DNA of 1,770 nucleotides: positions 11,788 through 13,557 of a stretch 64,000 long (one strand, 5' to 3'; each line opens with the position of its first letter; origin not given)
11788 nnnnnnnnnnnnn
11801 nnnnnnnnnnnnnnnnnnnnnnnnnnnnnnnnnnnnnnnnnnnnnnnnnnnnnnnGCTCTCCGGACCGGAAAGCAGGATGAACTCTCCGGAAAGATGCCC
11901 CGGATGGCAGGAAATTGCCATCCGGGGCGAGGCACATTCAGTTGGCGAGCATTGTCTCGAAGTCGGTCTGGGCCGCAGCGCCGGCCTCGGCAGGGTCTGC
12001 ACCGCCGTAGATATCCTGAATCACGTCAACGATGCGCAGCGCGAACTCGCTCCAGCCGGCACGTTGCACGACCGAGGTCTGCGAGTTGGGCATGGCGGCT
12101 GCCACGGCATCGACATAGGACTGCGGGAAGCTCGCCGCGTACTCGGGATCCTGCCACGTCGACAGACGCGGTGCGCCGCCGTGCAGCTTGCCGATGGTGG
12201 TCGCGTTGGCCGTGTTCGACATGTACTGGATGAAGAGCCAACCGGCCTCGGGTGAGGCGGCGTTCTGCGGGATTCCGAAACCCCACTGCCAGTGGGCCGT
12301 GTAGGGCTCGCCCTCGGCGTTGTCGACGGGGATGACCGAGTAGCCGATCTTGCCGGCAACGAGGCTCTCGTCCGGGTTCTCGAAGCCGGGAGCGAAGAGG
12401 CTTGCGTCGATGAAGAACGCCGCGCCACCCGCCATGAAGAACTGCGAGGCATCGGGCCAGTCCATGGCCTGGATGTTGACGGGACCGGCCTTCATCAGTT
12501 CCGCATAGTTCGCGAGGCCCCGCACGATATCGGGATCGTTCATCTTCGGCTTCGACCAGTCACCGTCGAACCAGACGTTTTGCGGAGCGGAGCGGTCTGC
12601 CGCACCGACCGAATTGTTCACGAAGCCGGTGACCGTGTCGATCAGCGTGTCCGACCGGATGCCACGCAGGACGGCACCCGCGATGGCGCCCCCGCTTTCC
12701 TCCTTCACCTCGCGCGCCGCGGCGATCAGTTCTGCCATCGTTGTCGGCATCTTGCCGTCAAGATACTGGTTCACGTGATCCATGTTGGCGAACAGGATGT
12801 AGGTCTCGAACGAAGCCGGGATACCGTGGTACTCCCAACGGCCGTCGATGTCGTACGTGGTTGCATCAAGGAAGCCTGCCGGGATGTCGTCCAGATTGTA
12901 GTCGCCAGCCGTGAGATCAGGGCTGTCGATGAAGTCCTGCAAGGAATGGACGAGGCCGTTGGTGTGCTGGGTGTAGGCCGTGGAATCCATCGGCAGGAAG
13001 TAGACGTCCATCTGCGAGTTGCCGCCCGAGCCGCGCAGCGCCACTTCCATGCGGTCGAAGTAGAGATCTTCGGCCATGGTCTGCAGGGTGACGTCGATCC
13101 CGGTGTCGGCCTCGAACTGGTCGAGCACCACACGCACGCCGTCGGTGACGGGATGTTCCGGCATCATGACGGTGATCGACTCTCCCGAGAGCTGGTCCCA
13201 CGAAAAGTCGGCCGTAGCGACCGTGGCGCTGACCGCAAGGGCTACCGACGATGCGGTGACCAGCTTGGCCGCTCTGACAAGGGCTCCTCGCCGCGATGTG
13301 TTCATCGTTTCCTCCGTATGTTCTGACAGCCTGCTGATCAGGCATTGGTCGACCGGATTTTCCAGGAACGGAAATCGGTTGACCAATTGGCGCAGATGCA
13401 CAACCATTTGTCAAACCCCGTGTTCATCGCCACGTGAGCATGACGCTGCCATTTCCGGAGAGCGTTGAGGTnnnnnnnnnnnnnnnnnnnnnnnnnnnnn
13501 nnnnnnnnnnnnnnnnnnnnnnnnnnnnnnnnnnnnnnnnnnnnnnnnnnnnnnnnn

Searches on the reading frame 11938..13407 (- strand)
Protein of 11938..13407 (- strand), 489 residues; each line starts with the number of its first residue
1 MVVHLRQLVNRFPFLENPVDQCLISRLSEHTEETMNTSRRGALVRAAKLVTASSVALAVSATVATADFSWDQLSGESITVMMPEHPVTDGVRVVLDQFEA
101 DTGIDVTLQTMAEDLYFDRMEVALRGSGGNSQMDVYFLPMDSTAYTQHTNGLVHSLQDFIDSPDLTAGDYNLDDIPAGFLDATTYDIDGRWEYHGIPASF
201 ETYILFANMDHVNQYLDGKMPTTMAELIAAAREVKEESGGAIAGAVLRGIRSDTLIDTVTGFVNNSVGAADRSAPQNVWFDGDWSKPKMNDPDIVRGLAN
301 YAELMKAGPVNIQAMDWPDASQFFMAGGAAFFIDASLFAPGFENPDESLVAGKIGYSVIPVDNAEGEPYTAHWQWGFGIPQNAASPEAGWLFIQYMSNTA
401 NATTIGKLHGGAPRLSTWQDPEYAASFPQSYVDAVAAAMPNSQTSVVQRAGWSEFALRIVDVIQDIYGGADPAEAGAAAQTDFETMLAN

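Call 85: search_protein_families(library=pfam, proteins=[window:11938-13407:-], max_evalue=0.000001)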
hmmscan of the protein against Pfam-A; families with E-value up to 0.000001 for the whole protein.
window:11938-13407:- (489 aa): 1 family
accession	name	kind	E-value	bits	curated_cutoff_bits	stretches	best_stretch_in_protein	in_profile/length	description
PF01547.30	SBP_bac_1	-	4.4e-18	66.8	26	1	92-401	11-305/307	Bacterial extracellular solute-binding protein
